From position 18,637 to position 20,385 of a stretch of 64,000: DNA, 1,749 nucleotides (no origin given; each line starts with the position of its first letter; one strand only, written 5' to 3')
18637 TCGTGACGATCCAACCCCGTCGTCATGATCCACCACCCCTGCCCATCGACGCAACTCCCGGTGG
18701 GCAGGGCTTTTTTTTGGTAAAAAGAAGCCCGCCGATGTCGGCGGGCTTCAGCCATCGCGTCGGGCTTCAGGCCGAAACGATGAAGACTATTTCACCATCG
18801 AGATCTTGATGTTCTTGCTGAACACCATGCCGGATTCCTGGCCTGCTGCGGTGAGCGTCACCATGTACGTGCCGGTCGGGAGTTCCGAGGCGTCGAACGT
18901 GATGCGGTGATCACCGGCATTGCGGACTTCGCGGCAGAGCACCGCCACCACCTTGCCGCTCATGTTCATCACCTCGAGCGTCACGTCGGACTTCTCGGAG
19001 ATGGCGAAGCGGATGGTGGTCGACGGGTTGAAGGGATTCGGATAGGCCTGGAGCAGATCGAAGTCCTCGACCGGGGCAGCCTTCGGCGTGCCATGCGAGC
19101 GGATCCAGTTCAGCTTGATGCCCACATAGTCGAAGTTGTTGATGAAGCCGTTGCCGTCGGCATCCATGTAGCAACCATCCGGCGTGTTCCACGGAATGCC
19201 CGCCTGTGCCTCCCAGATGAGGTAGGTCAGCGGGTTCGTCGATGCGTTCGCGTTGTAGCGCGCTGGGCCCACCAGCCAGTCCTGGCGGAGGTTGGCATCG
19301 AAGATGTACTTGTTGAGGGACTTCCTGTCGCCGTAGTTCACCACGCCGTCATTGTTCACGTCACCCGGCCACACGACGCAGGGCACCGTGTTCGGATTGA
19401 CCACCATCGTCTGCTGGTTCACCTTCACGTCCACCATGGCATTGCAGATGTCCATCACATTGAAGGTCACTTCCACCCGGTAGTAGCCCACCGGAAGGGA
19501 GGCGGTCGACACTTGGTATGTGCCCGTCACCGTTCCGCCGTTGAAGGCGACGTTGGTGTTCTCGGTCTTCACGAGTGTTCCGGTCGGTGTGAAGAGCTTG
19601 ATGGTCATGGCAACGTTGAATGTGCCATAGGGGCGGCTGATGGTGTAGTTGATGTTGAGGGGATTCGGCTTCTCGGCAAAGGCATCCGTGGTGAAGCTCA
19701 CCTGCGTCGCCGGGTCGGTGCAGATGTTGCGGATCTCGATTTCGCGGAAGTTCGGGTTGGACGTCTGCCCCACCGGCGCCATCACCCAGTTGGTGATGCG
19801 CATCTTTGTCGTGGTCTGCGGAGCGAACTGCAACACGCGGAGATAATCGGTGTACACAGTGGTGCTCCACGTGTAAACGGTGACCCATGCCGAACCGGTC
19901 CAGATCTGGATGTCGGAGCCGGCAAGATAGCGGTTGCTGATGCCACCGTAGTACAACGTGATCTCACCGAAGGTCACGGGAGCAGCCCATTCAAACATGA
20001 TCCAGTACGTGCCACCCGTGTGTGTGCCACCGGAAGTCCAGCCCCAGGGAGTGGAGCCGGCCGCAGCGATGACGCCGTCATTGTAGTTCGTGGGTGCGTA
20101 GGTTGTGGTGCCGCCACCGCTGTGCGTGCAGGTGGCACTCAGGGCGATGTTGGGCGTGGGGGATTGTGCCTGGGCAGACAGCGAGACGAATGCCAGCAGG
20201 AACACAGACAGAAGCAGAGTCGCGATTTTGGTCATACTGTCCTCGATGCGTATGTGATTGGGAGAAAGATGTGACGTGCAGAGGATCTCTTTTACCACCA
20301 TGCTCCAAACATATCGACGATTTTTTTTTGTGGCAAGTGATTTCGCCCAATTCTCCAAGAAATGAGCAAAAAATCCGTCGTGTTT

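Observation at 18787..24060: Three tandem paralogous T9SS cargo genes share a conserved double dockerin-like, Cys-containing module directly ahead of the secretion CTD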

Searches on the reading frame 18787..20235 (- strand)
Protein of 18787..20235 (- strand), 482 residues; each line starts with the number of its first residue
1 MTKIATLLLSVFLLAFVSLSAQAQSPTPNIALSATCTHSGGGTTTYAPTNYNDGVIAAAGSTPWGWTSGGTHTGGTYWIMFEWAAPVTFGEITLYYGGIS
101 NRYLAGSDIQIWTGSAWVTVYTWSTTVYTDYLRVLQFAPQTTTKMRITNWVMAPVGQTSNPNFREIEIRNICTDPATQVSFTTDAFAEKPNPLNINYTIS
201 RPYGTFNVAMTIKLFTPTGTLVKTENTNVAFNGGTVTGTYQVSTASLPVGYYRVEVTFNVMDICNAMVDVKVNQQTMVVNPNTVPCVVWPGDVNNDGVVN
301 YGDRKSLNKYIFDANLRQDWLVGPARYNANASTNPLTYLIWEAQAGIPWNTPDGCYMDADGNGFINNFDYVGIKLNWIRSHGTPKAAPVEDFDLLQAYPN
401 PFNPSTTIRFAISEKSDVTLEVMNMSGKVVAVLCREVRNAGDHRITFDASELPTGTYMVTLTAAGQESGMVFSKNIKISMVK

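Call 3: search_protein_families(library=pfam, proteins=[window:18787-20235:-], max_evalue=1)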
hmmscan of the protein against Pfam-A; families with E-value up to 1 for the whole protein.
window:18787-20235:- (482 aa): 12 families
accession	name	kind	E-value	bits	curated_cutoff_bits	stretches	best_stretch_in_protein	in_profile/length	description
PF18962.6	Por_Secre_tail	-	1.3e-14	54.7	27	2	398-467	2-68/75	Secretion system C-terminal sorting domain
PF13860.13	FlgD_ig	-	1.3e-05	25.5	27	1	406-465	12-77/79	FlgD Ig-like domain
PF11589.14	DUF3244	-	0.00019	21.8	25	1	413-465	37-87/96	Domain of unknown function (DUF3244)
PF24135.1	DUF7402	-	0.00039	21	27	1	29-148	1-114/133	Domain of unknown function (DUF7402)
PF16967.11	TcfC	-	0.001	19.1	29.4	0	439-465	30-54/68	E-set like domain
PF23623.1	GBD_IRG7_N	-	0.0019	18.8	27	1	408-471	26-88/95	IRG7 N-terminal galactose binding domain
PF00404.24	Dockerin_1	-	0.0019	18.8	22.9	1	290-371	1-50/57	Dockerin type I domain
PF11797.14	WxLIP_HBD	-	0.011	16.1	28.9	1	444-479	94-129/138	WxL Interacting Protein, host binding domain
PF13750.12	Big_3_3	-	0.023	14.8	27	0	442-469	2-29/157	Bacterial Ig-like domain (group 3)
PF17883.6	MBG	-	0.04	14.8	23.3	0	436-466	43-71/97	MBG domain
PF23861.1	Ribophorin_II_2nd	-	0.12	13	23.4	0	224-258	51-86/105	Ribophorin II second domain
PF17243.7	POTRA_TamA_1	-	0.21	12.1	26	1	241-264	40-63/74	POTRA domain TamA domain 1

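Call 4: search_protein_families(library=ncbifam, proteins=[window:18787-20235:-], max_evalue=1)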
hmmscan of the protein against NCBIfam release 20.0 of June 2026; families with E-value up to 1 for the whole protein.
window:18787-20235:- (482 aa): 7 families
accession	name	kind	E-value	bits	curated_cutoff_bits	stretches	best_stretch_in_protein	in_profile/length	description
NF052323.1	T9SSA_dep_M6i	equivalog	3.5e-15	55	600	2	398-482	961-1043/1043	T9SS-dependent M6-like inactivated metalloprotease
TIGR04183.1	Por_Secre_tail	domain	1.5e-12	47.3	23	1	398-466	2-63/72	T9SS type A sorting domain-containing protein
NF038113.1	T9SSA_dep_M36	equivalog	6.4e-08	31.2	885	1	391-466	790-860/869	T9SS-dependent M36 family metallopeptidase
NF045619.1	adhes_GNV_Cterm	subfamily_domain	9.4e-07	28.4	180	2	143-280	229-351/458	BapA/Bap/LapF family large adhesin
NF033707.1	T9SS_sortase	equivalog_domain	5.2e-06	24.4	420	1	395-478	999-1092/1095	type IX secretion system sortase PorU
NF005176.1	PRK06655.1-1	equivalog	0.0029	17.6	230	1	413-476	94-164/197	flagellar hook assembly protein FlgD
NF041742.1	WGxxGxxG_fam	subfamily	0.34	11.5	35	1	3-66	4-54/69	WGxxGxxG family protein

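Call 34: search_protein_families(library=pfam, alignment_id=A4, max_evalue=0.001)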
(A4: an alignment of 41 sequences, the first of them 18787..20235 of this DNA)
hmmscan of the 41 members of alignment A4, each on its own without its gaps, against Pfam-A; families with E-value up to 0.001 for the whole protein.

A. member 1, window:18787-20235:- (482 aa): 4 families
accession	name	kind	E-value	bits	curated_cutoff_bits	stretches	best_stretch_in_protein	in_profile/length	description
PF18962.6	Por_Secre_tail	-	1.3e-14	54.7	27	1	398-467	2-68/75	Secretion system C-terminal sorting domain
PF13860.13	FlgD_ig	-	1.3e-05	25.5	27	1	406-465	12-77/79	FlgD Ig-like domain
PF11589.14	DUF3244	-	0.00019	21.8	25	0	413-465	37-87/96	Domain of unknown function (DUF3244)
PF24135.1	DUF7402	-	0.00039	21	27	1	29-148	1-114/133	Domain of unknown function (DUF7402)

B. families by the number of members that match (of 41 scanned): 8 families
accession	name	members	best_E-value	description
PF18962.6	Por_Secre_tail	39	1.3e-14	Secretion system C-terminal sorting domain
PF00404.24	Dockerin_1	22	2.1e-07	Dockerin type I domain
PF13860.13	FlgD_ig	19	3.6e-07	FlgD Ig-like domain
PF13229.12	Beta_helix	2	1.4e-14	Right handed beta helix region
PF13385.13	Laminin_G_3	2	4.1e-14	Concanavalin A-like lectin/glucanases superfamily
PF05048.19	NosD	2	3.4e-13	Periplasmic copper-binding protein (NosD)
PF24135.1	DUF7402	2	2e-06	Domain of unknown function (DUF7402)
PF11589.14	DUF3244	1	0.00019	Domain of unknown function (DUF3244)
